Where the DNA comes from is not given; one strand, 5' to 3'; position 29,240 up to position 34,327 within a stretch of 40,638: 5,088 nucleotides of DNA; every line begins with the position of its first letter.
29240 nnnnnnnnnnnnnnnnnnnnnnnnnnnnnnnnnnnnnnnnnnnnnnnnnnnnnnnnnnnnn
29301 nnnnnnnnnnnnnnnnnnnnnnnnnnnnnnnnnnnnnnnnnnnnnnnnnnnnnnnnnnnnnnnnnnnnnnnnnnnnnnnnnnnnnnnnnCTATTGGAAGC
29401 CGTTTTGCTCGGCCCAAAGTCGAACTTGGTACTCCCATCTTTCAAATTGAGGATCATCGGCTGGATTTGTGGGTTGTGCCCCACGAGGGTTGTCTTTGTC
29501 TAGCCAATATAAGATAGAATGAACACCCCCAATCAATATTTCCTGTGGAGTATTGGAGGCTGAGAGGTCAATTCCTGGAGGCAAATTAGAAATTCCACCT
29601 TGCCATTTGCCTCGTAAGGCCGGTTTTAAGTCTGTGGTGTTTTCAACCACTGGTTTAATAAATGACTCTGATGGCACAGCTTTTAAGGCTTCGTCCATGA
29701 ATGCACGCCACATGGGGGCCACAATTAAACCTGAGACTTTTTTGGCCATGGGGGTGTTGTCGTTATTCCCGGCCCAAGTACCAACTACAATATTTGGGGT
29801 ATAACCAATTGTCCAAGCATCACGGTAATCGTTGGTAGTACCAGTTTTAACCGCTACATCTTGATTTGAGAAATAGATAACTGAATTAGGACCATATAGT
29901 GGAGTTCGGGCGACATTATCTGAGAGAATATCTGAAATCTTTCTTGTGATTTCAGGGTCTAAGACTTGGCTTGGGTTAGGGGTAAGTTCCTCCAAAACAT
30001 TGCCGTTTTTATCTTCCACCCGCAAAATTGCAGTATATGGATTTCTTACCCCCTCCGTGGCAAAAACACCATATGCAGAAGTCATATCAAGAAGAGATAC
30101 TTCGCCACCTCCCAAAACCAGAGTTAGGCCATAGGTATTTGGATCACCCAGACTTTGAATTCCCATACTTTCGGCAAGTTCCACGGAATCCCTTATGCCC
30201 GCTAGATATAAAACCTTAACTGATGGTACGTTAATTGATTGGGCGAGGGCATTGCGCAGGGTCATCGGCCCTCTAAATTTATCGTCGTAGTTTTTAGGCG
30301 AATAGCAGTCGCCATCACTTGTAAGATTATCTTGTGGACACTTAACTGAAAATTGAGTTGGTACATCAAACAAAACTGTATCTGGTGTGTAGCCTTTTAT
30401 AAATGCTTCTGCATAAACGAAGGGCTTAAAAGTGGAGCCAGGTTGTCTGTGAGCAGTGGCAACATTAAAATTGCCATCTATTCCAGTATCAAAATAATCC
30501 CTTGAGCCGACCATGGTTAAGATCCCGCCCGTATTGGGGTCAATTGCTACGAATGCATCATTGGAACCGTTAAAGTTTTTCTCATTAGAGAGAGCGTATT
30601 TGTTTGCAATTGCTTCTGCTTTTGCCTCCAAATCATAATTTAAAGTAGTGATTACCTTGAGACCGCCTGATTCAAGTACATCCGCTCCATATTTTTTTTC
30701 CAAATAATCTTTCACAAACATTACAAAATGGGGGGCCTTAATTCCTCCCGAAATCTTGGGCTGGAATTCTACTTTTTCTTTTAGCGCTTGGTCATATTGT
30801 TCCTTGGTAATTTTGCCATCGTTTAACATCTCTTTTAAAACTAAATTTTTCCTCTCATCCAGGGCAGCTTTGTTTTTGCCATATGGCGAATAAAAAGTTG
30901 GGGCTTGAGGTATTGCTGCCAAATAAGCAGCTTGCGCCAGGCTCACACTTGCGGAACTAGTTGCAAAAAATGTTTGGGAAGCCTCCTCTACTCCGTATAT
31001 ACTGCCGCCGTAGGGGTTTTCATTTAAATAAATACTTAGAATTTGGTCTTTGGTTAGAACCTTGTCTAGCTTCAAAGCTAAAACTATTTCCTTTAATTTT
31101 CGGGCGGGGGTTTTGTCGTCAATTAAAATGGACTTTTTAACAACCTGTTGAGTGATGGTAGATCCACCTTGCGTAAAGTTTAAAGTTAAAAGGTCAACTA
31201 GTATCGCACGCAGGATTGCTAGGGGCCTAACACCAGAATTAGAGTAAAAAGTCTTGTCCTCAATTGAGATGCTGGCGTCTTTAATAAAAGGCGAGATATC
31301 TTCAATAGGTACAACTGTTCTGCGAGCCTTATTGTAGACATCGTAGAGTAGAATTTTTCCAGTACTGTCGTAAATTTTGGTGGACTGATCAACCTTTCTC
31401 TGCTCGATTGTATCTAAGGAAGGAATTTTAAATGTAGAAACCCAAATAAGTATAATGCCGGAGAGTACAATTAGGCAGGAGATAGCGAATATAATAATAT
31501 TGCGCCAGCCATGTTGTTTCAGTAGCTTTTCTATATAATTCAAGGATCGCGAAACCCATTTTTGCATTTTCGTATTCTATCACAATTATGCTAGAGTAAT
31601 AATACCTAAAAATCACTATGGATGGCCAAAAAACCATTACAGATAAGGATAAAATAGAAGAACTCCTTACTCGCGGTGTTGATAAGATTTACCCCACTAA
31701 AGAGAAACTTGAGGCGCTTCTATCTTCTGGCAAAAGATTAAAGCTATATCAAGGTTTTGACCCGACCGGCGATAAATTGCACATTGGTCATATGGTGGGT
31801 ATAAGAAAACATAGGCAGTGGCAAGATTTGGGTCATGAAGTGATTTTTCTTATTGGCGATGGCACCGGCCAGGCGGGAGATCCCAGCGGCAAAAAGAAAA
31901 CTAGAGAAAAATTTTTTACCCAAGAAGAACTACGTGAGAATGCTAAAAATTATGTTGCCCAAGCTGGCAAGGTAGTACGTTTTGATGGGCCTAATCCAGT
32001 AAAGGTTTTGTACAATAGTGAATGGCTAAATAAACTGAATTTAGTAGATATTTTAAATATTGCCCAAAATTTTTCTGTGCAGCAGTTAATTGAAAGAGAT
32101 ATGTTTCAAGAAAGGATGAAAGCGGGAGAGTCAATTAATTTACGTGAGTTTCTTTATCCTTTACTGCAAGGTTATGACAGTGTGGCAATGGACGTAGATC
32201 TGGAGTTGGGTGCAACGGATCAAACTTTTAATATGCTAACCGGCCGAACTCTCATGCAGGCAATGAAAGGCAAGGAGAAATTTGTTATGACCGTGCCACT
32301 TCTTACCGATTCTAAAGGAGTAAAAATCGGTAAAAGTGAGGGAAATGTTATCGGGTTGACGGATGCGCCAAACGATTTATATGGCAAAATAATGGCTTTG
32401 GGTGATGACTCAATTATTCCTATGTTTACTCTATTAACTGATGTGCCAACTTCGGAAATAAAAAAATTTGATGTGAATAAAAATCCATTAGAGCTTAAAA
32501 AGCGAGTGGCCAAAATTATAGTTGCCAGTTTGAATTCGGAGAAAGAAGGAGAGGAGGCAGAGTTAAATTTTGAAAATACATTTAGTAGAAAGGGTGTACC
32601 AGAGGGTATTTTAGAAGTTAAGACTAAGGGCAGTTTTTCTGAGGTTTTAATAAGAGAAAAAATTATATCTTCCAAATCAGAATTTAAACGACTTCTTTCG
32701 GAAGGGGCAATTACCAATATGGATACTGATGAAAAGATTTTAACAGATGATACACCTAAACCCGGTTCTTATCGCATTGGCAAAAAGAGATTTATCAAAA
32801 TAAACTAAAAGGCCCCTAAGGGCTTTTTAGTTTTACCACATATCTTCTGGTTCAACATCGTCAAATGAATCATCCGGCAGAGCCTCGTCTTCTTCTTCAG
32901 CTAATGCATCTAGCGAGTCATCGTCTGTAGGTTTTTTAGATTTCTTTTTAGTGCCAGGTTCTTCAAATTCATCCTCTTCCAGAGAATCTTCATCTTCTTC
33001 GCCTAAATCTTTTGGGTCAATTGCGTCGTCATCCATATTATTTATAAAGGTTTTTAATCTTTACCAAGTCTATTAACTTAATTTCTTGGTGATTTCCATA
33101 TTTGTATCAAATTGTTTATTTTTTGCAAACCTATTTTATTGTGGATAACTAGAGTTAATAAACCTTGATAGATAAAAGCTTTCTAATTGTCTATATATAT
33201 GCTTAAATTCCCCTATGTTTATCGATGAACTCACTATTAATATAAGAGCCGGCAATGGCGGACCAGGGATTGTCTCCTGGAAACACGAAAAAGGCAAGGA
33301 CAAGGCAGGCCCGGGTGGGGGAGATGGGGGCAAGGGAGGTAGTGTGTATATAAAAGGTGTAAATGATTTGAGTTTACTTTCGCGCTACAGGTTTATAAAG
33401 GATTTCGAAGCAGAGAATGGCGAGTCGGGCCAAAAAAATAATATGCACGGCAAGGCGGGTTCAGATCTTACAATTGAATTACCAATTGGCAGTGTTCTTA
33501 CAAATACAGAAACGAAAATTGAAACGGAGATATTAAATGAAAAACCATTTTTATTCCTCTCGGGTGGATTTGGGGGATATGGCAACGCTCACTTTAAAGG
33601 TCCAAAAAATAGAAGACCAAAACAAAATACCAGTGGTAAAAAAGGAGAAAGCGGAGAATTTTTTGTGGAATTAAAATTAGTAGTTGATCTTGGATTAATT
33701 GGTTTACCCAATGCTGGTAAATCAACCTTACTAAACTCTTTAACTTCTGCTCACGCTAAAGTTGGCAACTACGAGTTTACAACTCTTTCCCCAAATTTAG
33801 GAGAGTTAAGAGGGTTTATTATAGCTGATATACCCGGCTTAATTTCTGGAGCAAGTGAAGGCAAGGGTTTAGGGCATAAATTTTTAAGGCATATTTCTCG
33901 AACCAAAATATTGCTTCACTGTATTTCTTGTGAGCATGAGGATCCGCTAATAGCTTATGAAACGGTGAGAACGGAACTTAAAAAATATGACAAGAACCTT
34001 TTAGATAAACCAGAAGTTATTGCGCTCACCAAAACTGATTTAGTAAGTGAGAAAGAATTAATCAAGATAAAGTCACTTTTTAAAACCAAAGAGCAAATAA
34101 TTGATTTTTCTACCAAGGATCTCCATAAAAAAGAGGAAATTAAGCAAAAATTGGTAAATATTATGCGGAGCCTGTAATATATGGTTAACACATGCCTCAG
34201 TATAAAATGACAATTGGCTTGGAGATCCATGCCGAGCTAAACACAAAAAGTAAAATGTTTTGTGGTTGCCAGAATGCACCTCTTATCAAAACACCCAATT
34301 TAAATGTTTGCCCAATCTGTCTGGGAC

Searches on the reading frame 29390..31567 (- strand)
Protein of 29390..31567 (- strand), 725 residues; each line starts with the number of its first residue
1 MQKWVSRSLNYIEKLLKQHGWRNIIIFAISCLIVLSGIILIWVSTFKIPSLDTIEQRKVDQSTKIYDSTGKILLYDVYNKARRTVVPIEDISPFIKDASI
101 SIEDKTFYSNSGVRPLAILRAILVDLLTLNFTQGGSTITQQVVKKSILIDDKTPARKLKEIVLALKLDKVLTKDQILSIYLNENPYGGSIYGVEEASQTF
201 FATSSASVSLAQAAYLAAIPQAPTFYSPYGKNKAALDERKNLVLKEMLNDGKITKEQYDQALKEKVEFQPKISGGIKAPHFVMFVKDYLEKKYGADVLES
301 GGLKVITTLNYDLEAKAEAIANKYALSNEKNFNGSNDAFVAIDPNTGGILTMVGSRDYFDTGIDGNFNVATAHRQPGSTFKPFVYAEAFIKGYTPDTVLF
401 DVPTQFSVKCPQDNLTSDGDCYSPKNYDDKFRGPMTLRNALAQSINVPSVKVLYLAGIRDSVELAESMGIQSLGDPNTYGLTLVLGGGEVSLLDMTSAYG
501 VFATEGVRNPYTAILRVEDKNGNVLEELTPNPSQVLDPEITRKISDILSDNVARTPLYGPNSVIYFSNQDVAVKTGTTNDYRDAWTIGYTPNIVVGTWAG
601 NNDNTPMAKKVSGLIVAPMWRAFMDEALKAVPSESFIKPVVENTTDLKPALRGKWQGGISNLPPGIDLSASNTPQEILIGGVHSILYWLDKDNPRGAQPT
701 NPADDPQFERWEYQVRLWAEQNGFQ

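Call 7: search_protein_families(library=pfam, proteins=[window:29390-31567:-], max_evalue=0.01)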
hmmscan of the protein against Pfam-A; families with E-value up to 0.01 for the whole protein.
window:29390-31567:- (725 aa): 2 families
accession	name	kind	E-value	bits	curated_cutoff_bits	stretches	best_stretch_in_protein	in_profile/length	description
PF00912.28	Transgly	-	1e-53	181.8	27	1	79-247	10-177/178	Transglycosylase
PF00905.27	Transpeptidase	-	2e-21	76.9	22.1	1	338-606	2-282/299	Penicillin binding protein transpeptidase domain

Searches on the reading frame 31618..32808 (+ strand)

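Call 7: search_protein_families(library=pfam, proteins=[window:31618-32808:+], max_evalue=0.01)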
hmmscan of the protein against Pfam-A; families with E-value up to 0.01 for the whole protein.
window:31618-32808:+ (396 aa): 1 family
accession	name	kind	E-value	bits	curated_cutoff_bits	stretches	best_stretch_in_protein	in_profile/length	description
PF00579.31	tRNA-synt_1b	-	8.5e-63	212.8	21.1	1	38-322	3-291/292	tRNA synthetases class I (W and Y)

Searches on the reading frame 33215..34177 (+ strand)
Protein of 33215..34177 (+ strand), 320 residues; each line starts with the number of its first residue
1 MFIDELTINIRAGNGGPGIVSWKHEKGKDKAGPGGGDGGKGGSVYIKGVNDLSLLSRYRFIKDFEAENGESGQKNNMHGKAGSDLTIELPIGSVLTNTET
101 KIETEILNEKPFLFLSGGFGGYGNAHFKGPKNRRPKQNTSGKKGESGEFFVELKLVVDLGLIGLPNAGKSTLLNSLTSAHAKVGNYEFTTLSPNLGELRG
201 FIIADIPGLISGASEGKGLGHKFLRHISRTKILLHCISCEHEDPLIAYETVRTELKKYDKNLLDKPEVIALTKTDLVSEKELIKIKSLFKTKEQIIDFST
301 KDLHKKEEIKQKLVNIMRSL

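Call 7: search_protein_families(library=pfam, proteins=[window:33215-34177:+], max_evalue=0.01)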
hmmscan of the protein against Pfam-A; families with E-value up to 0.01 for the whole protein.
window:33215-34177:+ (320 aa): 4 families
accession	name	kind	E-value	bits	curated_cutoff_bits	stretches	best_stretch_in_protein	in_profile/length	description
PF01018.28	GTP1_OBG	-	1.3e-42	145.5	27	1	3-155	1-155/155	GTP1/OBG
PF01926.29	MMR_HSR1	-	2.5e-24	86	21.9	1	159-273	2-113/113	50S ribosome-binding GTPase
PF02421.24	FeoB_N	-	2.4e-10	40.6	27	1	160-224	4-74/156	Ferrous iron transport protein B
PF03193.22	RsgA_GTPase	-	0.00033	21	30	0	161-209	111-168/174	RsgA GTPase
